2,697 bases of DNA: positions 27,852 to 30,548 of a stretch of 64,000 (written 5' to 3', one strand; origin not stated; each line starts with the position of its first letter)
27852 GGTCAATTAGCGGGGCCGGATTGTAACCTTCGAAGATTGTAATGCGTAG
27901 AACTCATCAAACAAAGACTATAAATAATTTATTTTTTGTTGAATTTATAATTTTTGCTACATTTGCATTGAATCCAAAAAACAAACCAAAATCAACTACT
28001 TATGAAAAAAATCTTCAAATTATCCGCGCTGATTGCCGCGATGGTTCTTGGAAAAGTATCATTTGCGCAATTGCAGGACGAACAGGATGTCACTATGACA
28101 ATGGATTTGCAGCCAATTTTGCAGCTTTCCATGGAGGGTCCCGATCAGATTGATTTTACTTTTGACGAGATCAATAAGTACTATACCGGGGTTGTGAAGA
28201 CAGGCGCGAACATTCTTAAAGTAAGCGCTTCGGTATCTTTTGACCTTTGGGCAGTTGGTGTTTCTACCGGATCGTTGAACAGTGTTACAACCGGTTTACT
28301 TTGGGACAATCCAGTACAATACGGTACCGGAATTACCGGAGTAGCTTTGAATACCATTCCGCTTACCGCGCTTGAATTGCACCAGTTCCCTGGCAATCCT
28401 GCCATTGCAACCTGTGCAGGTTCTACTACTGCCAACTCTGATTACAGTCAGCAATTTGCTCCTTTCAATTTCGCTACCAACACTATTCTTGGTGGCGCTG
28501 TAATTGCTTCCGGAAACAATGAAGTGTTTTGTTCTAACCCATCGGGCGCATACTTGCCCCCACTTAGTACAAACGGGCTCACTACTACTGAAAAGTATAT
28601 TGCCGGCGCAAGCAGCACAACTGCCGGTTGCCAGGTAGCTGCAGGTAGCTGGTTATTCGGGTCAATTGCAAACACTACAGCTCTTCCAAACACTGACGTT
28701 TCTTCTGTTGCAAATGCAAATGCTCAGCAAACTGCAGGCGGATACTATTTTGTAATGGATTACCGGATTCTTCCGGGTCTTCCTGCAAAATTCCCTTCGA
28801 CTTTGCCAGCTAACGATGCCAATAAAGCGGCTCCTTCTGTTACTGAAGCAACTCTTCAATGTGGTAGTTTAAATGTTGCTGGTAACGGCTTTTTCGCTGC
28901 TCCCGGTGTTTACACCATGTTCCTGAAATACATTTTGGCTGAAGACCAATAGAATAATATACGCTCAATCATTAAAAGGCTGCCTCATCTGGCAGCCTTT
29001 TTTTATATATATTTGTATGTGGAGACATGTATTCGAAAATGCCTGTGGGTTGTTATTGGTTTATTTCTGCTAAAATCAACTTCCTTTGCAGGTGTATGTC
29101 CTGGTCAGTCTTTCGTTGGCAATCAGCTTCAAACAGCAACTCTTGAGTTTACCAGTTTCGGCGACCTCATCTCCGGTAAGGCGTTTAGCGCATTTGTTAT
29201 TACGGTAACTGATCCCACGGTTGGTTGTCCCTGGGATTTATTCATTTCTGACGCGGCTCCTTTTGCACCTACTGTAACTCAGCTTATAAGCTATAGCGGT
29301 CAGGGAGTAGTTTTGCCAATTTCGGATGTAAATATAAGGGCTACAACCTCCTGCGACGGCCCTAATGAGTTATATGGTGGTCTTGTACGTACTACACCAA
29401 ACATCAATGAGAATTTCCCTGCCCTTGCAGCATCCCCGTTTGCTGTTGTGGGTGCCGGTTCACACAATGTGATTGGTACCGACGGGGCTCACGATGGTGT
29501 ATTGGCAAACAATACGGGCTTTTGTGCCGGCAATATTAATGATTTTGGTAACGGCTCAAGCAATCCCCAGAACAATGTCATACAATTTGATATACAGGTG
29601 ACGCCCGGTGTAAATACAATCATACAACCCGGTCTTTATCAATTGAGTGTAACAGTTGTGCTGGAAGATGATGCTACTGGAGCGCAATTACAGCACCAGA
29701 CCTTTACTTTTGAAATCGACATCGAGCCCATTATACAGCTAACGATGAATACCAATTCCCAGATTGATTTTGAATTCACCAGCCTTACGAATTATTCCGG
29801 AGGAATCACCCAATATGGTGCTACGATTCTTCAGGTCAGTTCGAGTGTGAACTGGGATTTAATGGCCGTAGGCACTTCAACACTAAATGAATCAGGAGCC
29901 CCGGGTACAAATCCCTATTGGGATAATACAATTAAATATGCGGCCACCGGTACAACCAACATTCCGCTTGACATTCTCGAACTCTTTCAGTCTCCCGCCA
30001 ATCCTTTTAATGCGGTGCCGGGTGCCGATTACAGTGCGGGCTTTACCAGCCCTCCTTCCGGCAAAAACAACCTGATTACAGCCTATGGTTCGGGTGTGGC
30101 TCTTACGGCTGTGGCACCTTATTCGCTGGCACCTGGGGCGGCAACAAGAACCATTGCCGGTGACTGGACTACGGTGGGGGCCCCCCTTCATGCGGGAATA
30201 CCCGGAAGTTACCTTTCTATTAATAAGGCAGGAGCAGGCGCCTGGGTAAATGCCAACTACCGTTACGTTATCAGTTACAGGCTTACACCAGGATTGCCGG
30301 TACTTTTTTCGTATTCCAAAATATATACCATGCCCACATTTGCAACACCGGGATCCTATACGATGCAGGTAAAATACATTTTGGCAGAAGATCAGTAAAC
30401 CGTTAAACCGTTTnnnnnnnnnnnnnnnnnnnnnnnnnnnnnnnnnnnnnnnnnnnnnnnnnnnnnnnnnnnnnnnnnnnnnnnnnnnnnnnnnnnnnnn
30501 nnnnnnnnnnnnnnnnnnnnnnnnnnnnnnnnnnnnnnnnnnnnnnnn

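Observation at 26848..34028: Orphan four-gene secreted-protein operon with chaperone-usher-like logic: candidate undescribed surface-fibre assembly system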

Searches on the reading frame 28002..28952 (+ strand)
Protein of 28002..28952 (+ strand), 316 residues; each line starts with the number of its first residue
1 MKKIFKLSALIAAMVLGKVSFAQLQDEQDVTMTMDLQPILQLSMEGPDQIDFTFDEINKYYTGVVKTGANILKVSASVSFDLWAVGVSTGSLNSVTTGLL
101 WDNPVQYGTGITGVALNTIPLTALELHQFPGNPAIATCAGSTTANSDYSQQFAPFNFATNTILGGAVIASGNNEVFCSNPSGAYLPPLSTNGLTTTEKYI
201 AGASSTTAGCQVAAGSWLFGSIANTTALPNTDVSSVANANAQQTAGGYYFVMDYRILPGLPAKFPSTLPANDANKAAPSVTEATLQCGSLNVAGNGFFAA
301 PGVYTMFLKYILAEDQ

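Call 3: search_protein_families(library=pfam, proteins=[window:28002-28952:+], max_evalue=1)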
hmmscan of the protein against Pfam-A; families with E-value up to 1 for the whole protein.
window:28002-28952:+ (316 aa): 0 families

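Call 4: search_protein_families(library=ncbifam, proteins=[window:28002-28952:+], max_evalue=1)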
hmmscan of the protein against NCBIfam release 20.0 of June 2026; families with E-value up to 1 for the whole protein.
window:28002-28952:+ (316 aa): 0 families

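Call 7: search_solved_structures(query=window:28002-28952:+, max_evalue=10)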
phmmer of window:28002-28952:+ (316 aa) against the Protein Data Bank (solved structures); distinct sequences matched with E-value up to 10: 2.
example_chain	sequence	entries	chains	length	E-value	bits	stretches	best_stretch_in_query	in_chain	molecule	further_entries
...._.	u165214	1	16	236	6.2e-24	88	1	25-314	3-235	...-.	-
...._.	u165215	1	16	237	1e-23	87.3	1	25-314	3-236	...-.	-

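Call 51: search_protein_representatives(protein=window:28002-28952:+)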
Query: 316 residues. Proteins with E-value up to 0.001 (for the whole library): 95; up to 1e-10: 76; up to 1e-30: 28. The best 95 are listed.
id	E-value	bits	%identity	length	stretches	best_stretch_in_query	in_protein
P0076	4.3e-118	410.3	70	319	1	1-316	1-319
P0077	1.3e-75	270.9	56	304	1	1-316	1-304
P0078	1.3e-67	244.5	51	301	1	14-316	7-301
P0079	1.6e-67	244.2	53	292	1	1-316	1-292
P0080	3.9e-65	236.4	53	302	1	2-316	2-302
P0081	1.0e-62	228.5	50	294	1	2-316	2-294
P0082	1.8e-59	217.8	51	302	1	3-316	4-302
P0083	3.2e-57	210.5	49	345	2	2-141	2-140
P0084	1.3e-52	195.3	45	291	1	1-316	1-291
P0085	1.9e-52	194.8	50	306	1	3-316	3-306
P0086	3.7e-47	177.4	48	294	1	2-316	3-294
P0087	4.6e-46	173.8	51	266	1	1-316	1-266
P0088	4.9e-46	173.7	49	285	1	1-316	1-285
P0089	1.9e-45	171.8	51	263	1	2-315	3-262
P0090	3.8e-45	170.8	51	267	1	1-316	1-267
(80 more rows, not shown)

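Call 53: search_solved_structures(query=window:28002-28952:+, max_evalue=0.001, show_alignments=1)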
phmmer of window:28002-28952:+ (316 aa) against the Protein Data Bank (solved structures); distinct sequences matched with E-value up to 0.001: 2.
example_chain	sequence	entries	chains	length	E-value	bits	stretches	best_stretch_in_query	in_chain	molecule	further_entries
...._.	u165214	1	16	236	6.2e-24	88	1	25-314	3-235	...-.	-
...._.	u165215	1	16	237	1e-23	87.3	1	25-314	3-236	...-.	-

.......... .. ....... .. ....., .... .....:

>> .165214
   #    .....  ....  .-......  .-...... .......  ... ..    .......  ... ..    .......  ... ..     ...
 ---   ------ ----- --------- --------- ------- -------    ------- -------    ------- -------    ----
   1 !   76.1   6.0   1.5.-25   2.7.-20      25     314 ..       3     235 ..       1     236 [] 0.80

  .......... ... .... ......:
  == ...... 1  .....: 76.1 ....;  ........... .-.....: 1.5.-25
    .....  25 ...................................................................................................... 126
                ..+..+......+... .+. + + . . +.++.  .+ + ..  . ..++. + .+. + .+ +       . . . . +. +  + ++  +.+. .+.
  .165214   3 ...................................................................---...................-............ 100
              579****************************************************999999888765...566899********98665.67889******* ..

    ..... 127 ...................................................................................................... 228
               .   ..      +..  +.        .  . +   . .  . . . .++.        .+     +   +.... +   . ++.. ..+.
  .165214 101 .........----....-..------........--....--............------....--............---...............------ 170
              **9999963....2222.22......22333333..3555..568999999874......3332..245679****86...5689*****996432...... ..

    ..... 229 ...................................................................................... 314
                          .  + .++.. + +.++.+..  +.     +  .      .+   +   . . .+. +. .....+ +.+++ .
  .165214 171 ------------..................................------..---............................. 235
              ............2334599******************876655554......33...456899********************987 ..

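Call 66: list_cluster_members(proteins=[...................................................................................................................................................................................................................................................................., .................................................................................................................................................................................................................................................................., window:28002-28952:+, window:26848-27861:+, window:29013-30398:+])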
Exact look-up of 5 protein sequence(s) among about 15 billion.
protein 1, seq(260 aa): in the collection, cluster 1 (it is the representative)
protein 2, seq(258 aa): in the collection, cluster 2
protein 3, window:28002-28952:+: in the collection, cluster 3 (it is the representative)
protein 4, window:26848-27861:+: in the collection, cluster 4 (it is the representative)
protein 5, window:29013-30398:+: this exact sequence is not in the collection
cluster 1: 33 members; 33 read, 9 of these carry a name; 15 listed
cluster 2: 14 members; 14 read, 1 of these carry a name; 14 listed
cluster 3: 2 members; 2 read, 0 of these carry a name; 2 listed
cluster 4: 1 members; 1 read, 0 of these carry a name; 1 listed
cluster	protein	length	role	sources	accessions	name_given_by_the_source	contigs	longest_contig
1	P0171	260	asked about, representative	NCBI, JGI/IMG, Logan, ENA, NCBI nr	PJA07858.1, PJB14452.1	MAG: hypothetical protein COX70_05375 [Flavobacteriales bacterium ...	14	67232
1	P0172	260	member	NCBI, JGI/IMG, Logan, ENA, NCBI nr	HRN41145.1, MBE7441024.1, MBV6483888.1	MAG TPA: hypothetical protein PK649_03610 [Vicingus sp.] | hypothetical protein [Flavobacteriales bacterium]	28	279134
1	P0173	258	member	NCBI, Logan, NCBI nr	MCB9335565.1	MAG: hypothetical protein H6586_05410 [Flavobacteriales bacterium] | hypothetical protein [Flavobacteriales bacterium]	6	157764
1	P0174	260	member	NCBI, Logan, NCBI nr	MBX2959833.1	MAG: hypothetical protein KF732_07725 [Flavobacteriales bacterium] | hypothetical protein [Flavobacteriales bacterium]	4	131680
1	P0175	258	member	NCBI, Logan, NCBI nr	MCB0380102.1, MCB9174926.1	MAG: hypothetical protein KDD24_02520 [Flavobacteriales bacterium] | hypothetical protein [Flavobacteriales bacterium]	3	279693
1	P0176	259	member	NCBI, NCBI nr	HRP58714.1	MAG TPA: hypothetical protein PK833_00285 [Vicingus sp.] | hypothetical protein [Vicingus sp.]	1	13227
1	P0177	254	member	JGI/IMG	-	hypothetical protein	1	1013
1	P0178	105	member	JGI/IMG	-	hypothetical protein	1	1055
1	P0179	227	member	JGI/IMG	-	hypothetical protein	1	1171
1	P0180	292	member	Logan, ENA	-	-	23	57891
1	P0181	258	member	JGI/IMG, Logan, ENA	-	-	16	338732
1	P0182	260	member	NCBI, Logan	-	-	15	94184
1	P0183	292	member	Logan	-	-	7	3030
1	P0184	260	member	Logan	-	-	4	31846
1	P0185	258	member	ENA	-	-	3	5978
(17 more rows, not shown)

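Call 74: search_solved_structures(query=A4, max_evalue=10)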
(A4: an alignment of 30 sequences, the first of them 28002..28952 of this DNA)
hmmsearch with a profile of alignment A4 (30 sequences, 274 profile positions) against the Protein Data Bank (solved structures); distinct sequences matched with E-value up to 10: 2.
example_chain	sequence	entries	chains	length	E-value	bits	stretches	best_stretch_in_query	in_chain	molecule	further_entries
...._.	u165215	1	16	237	8.9e-65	222.1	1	24-272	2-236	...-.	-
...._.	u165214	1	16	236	2e-63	217.6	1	24-272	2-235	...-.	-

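Call 75: search_protein_families(library=pfam, alignment_id=A4, max_evalue=1)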
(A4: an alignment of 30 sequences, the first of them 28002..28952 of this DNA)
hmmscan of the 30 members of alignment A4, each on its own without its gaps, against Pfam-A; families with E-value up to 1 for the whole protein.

A. member 1, window:28002-28952:+ (316 aa): 0 families

B. families by the number of members that match (of 30 scanned): 7 families
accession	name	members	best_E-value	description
PF08980.16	DUF1883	2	0.067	Domain of unknown function (DUF1883)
PF06016.17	Reovirus_L2_8th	1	0.012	Reovirus core-spike protein lambda-2 (L2), C-terminal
PF02369.22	Big_1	1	0.025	Bacterial Ig-like domain (group 1)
PF09716.15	ETRAMP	1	0.18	Malarial early transcribed membrane protein (ETRAMP)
PF02361.21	CbiQ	1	0.32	Cobalt transport protein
PF05220.18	MgpC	1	0.94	MgpC adhesin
PF15999.10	DUF4774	1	0.95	Domain of unknown function (DUF4774)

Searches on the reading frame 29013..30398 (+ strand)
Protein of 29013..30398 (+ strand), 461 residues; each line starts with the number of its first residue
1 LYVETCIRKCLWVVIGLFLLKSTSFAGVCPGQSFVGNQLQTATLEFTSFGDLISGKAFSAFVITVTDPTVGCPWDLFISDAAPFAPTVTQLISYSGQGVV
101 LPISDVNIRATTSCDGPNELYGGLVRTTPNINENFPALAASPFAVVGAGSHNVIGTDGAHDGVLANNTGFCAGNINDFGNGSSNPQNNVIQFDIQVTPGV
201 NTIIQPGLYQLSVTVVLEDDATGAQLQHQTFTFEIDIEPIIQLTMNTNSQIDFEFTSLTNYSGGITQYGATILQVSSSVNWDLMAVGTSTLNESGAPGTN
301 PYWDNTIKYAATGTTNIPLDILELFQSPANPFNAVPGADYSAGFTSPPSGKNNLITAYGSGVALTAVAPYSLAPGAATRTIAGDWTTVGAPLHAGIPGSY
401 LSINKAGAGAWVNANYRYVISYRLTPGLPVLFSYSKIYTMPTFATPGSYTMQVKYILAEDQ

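Call 3: search_protein_families(library=pfam, proteins=[window:29013-30398:+], max_evalue=1)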
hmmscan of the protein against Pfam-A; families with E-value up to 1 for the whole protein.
window:29013-30398:+ (461 aa): 1 family
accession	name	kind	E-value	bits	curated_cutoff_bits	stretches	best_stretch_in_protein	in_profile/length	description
PF23194.1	NOMO_5th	-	0.11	13.3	27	1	204-243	47-87/89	NOMO fifth transthyretin-like domain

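Call 4: search_protein_families(library=ncbifam, proteins=[window:29013-30398:+], max_evalue=1)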
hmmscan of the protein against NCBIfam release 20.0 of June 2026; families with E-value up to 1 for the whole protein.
window:29013-30398:+ (461 aa): 1 family
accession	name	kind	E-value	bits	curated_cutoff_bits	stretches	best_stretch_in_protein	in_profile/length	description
TIGR03769.1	P_ac_wall_RPT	domain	0.00062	20.3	30.9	1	205-234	11-40/41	TIGR03769 domain-containing protein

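Call 8: search_solved_structures(query=window:29013-30398:+, max_evalue=10, show_alignments=2)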
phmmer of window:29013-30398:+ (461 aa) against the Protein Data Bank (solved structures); distinct sequences matched with E-value up to 10: 2.
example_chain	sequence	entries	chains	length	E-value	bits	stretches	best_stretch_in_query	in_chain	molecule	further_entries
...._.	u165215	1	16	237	6.5e-20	74.5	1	227-433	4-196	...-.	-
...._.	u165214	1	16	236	1.6e-18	70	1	227-433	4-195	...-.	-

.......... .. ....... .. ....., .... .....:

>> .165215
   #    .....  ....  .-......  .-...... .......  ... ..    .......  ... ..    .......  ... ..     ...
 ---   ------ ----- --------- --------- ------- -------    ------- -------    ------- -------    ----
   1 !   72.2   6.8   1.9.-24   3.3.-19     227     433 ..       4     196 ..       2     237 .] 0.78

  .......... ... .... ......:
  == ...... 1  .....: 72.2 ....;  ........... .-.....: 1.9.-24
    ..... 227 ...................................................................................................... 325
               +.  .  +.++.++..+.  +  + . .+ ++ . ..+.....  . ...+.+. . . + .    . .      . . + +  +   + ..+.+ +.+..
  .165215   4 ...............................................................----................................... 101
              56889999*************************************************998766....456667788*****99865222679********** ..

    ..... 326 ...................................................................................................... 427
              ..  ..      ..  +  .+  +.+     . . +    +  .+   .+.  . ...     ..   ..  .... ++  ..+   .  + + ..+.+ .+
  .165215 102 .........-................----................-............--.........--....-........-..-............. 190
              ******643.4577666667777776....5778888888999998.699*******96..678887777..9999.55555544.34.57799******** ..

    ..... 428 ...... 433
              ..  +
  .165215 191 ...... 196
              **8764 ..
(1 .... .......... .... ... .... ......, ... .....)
